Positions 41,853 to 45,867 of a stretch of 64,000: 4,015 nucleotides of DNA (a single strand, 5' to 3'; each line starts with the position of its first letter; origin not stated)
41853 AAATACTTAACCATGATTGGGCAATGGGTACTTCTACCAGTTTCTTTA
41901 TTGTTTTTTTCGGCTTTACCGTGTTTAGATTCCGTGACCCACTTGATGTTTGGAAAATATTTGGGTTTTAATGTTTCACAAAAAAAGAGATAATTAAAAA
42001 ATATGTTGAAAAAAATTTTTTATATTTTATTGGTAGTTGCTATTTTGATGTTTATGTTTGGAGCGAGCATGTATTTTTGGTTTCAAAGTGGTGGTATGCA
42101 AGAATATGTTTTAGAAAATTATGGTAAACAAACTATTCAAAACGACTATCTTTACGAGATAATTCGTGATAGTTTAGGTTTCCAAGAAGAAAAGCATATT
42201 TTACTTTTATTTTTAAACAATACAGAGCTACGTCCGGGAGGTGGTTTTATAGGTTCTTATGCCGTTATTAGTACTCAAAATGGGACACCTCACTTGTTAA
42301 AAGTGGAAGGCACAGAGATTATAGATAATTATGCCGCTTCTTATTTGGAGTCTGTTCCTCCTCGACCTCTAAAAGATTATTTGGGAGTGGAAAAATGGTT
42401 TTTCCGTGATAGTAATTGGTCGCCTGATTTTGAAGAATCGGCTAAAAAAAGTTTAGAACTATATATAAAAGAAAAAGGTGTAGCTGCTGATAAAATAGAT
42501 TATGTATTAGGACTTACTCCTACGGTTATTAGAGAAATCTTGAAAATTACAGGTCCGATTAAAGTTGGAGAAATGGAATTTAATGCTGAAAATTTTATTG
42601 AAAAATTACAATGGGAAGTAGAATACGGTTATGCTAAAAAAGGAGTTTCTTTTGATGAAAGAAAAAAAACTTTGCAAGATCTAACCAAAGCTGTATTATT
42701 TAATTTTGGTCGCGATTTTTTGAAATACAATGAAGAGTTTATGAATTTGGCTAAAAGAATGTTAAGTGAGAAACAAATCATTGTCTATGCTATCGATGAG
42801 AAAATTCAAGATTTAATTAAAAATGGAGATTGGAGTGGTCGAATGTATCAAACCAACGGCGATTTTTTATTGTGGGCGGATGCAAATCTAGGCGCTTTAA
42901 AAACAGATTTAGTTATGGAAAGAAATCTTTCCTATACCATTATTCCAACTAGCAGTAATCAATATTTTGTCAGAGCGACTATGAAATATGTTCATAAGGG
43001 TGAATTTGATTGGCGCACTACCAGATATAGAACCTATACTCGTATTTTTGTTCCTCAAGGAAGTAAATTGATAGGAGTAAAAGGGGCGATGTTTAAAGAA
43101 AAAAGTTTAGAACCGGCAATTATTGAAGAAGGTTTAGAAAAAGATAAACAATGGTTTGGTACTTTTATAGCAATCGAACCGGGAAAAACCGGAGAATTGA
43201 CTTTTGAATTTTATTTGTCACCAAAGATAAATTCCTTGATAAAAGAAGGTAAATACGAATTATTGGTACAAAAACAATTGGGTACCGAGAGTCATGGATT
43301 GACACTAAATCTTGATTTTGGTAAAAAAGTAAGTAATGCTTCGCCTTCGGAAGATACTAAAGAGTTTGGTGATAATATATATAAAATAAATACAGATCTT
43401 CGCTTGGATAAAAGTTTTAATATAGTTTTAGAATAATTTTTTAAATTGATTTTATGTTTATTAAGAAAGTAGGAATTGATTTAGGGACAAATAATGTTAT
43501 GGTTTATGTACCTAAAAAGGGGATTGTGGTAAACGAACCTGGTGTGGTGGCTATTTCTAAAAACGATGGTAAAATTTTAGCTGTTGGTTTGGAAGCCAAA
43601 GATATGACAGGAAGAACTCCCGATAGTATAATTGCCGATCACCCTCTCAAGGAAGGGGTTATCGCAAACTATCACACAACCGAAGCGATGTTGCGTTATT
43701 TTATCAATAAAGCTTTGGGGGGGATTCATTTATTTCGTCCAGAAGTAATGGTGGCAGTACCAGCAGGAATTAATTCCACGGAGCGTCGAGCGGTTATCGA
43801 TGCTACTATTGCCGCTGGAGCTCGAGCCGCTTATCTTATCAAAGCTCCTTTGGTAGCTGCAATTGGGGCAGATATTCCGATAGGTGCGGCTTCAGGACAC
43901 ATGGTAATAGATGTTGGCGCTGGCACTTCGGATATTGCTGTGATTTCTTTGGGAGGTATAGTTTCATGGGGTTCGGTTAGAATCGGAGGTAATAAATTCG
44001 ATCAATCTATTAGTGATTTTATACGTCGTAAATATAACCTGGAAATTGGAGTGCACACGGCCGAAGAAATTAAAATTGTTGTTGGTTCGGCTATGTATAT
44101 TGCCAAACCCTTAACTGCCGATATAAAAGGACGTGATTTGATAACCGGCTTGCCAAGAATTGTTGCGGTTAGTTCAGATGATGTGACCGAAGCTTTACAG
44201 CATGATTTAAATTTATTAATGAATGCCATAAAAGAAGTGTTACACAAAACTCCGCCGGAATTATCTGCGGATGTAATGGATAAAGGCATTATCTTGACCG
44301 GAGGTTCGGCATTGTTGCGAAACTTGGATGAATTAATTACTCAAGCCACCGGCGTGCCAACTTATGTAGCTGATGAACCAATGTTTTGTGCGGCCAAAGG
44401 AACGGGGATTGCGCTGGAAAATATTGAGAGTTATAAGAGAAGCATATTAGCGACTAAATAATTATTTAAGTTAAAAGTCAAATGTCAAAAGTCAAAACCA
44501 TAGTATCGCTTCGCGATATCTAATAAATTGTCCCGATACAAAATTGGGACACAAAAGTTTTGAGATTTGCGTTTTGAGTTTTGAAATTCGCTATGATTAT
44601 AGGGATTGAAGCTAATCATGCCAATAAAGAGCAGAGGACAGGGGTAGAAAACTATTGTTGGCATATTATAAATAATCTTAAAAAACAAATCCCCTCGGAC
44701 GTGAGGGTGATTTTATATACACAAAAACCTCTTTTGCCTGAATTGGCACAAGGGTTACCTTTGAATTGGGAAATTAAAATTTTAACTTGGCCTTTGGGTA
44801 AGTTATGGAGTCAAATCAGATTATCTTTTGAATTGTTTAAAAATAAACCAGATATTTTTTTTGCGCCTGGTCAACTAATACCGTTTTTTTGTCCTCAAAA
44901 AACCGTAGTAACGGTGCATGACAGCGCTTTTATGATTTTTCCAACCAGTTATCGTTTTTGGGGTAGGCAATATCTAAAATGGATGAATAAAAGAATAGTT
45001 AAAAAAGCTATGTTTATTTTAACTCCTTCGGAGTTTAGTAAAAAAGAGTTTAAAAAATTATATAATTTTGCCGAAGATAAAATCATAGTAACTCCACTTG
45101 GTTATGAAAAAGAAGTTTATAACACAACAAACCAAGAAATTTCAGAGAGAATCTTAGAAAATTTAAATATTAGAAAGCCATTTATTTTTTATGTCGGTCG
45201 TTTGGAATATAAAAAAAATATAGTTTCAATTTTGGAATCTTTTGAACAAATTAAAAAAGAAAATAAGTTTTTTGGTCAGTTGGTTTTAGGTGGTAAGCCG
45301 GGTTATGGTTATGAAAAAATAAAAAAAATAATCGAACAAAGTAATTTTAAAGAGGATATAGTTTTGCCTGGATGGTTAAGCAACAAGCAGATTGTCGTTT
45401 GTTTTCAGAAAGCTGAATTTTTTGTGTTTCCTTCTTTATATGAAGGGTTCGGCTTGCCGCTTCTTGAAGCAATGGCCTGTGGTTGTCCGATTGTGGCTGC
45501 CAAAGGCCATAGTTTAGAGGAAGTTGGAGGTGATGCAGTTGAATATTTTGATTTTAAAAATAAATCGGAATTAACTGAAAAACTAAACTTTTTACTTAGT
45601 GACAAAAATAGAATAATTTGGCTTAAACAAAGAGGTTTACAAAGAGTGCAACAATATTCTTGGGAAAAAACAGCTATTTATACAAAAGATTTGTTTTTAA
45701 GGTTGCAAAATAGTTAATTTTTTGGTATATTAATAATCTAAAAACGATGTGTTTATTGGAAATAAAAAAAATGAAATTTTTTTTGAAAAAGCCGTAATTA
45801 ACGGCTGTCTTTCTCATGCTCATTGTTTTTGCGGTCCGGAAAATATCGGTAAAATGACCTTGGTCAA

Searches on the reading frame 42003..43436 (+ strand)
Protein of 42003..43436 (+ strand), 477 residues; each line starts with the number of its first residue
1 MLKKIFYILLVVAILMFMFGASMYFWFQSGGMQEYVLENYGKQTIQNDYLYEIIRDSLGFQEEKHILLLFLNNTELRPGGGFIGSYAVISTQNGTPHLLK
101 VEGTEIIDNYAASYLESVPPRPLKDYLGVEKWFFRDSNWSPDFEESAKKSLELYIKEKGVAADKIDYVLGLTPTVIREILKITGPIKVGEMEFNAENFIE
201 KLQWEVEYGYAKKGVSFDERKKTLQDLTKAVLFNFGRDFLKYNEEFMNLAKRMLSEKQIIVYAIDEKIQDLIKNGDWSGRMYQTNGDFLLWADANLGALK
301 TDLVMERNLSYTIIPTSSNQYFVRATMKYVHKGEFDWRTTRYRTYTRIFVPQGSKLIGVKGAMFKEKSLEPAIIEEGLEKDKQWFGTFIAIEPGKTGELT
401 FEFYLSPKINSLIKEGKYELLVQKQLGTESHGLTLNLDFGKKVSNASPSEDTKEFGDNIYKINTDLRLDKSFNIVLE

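Call 69: search_protein_families(library=pfam, proteins=[window:42003-43436:+], max_evalue=0.000001)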
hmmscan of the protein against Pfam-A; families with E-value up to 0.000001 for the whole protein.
window:42003-43436:+ (477 aa): 1 family
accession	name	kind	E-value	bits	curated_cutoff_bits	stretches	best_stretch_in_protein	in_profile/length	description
PF13196.11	DUF4012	-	4.1e-26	92.7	28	1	62-203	2-140/144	Protein of unknown function (DUF4012)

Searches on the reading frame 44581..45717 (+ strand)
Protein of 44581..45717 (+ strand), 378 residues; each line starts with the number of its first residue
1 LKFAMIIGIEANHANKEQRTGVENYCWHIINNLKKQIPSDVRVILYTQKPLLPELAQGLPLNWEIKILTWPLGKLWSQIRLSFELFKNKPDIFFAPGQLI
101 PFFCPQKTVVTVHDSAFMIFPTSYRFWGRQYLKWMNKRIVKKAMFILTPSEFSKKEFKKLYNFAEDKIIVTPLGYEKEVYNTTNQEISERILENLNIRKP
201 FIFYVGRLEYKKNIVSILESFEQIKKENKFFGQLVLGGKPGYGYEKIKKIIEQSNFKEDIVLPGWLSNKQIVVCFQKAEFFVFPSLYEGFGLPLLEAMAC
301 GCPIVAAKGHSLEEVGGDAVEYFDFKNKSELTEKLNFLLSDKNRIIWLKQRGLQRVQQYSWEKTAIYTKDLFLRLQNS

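Call 69: search_protein_families(library=pfam, proteins=[window:44581-45717:+], max_evalue=0.000001)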
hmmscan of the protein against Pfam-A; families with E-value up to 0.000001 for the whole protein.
window:44581-45717:+ (378 aa): 4 families
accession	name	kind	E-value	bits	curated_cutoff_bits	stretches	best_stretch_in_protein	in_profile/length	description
PF00534.26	Glycos_transf_1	-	2.3e-30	105.8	26.4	1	196-343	12-160/172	Glycosyl transferases group 1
PF13692.12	Glyco_trans_1_4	-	5.3e-23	82.3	27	1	200-341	2-142/142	Glycosyl transferases group 1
PF13439.12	Glyco_transf_4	-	3.2e-11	44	28.5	1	21-175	3-166/170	Glycosyltransferase Family 4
PF13524.12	Glyco_trans_1_2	-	1e-08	35.7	25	1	233-363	16-137/144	Glycosyl transferase-like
